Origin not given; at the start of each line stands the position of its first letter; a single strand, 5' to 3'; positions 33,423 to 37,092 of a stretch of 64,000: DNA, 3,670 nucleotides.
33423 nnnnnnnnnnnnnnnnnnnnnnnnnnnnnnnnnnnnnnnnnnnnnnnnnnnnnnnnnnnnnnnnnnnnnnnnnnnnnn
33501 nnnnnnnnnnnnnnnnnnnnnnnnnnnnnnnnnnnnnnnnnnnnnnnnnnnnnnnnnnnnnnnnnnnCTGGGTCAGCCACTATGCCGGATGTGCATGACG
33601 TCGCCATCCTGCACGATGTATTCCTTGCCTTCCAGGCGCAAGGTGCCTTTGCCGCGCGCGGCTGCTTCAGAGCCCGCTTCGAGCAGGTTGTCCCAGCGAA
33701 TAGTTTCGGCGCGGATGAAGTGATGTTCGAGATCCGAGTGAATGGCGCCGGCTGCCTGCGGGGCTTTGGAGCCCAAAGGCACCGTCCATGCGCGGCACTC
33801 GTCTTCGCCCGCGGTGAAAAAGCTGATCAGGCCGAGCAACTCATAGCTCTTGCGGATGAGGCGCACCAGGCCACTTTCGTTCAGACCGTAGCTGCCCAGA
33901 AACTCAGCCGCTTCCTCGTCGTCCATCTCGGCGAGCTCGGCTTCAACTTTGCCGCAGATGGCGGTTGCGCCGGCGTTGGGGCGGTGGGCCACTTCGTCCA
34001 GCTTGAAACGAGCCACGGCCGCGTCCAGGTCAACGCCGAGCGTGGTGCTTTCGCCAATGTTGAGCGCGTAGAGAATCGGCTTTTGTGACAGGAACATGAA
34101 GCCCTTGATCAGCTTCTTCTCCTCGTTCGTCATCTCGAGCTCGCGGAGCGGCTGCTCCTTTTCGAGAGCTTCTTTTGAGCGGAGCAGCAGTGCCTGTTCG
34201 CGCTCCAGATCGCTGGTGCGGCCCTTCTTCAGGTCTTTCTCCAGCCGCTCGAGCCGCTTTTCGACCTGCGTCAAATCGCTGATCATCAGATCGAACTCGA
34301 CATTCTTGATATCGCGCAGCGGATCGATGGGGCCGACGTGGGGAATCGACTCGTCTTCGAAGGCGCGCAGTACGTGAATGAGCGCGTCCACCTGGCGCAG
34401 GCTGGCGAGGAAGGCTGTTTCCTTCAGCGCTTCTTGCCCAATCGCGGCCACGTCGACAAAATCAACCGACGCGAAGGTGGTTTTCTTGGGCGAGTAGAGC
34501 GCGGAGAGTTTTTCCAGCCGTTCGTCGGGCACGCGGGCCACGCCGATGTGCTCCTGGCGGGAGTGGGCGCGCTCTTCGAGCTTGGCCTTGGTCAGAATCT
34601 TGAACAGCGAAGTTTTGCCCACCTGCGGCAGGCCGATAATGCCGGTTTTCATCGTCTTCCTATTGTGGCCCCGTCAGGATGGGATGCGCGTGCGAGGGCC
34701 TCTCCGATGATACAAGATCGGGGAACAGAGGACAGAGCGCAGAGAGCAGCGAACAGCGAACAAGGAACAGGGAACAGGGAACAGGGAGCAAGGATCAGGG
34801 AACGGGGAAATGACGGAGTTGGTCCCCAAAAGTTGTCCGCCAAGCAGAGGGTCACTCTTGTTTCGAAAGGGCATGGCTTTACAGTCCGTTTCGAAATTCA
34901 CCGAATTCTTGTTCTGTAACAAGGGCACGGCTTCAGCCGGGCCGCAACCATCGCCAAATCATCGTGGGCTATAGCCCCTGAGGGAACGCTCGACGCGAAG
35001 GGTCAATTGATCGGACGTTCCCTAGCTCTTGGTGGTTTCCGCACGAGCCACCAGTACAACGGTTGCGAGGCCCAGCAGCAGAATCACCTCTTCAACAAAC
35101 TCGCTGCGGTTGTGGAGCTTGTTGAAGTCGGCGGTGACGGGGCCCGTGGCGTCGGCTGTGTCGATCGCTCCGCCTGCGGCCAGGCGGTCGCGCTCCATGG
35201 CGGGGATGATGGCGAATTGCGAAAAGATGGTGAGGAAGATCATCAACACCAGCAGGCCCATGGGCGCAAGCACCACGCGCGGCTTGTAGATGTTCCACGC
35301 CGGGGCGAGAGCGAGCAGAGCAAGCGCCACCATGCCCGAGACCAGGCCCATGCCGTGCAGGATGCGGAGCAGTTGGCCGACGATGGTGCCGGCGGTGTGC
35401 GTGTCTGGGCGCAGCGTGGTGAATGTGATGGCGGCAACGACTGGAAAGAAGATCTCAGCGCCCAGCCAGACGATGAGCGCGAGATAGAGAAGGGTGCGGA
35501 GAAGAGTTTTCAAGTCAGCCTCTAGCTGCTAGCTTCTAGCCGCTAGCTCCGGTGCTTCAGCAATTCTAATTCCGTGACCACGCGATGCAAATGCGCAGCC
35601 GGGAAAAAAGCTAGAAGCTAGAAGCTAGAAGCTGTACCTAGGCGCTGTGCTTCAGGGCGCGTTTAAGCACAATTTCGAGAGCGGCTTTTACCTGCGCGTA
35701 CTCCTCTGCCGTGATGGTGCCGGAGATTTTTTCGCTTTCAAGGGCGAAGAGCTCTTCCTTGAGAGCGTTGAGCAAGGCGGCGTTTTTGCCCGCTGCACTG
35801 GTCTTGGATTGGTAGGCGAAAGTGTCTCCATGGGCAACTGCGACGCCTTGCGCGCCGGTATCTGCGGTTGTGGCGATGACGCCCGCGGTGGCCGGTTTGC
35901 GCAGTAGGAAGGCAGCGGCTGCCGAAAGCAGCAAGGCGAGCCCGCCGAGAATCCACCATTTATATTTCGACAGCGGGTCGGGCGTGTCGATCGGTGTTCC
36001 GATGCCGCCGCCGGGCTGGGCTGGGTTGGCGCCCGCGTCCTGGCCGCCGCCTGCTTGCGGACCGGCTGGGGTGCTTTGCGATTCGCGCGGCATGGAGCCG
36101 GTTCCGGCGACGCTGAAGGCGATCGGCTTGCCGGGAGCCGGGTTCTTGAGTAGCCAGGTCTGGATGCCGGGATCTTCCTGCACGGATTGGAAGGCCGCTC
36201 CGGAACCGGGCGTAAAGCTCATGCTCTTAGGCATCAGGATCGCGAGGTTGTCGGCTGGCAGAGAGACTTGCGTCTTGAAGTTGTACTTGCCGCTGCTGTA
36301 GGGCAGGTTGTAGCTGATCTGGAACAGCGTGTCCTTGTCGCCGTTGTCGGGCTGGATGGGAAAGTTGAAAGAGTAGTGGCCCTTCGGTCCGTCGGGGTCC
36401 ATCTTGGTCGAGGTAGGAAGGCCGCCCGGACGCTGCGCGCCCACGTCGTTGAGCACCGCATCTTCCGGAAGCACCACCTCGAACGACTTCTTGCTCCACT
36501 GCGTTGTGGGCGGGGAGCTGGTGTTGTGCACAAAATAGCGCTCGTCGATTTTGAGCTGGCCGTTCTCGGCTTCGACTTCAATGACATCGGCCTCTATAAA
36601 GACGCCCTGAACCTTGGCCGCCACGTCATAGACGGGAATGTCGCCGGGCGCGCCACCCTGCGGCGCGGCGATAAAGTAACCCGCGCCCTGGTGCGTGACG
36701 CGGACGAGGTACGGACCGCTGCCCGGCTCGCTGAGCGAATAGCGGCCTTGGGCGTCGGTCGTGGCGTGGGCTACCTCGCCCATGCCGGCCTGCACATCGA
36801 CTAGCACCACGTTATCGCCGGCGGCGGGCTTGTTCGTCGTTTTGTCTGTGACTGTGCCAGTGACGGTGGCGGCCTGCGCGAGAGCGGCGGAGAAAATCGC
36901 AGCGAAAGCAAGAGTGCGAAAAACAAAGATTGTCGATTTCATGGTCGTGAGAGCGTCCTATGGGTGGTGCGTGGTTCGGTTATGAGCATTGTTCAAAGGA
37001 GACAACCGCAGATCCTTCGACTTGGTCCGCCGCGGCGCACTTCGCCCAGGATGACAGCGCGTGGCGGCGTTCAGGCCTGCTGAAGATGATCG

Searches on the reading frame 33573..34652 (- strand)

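Call 14: search_protein_families(library=pfam, proteins=[window:33573-34652:-], max_evalue=0.001)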
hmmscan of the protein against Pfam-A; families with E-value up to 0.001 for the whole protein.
window:33573-34652:- (359 aa): 2 families
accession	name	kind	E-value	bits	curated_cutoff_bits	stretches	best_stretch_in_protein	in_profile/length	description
PF06071.19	YchF-GTPase_C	-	2.3e-35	121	27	1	275-357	1-83/84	Protein of unknown function (DUF933)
PF01926.29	MMR_HSR1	-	5.4e-06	26.9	21.9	1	3-100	2-86/113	50S ribosome-binding GTPase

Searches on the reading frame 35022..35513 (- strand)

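Call 14: search_protein_families(library=pfam, proteins=[window:35022-35513:-], max_evalue=0.001)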
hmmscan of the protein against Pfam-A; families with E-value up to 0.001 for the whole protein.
window:35022-35513:- (163 aa): 1 family
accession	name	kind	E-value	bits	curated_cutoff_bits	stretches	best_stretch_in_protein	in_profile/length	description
PF13664.11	DUF4149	-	2.5e-08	34.5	24.6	1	11-108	1-95/102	Domain of unknown function (DUF4149)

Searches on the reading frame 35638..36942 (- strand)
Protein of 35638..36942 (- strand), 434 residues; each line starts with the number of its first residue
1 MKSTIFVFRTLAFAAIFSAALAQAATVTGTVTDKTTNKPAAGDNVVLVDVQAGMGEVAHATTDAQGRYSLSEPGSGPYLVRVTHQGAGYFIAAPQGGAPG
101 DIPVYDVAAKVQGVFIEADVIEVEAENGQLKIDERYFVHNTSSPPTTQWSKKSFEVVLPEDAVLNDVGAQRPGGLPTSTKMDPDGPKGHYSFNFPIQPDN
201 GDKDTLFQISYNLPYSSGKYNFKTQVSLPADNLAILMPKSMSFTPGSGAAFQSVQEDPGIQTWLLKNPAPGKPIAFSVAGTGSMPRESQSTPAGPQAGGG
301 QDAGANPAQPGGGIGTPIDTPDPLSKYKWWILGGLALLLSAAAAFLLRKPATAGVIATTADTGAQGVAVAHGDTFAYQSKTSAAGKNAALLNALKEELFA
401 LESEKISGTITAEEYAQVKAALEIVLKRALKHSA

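Call 12: search_protein_families(library=pfam, proteins=[window:35638-36942:-], max_evalue=0.001)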
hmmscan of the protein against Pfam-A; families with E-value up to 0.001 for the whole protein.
window:35638-36942:- (434 aa): 2 families
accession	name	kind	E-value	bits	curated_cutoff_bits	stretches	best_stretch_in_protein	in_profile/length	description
PF13620.12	CarboxypepD_reg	-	2.6e-10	41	32.3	1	26-86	1-58/82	Carboxypeptidase regulatory-like domain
PF13715.12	CarbopepD_reg_2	-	3.8e-06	27.3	32.2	1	27-86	1-54/88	CarboxypepD_reg-like domain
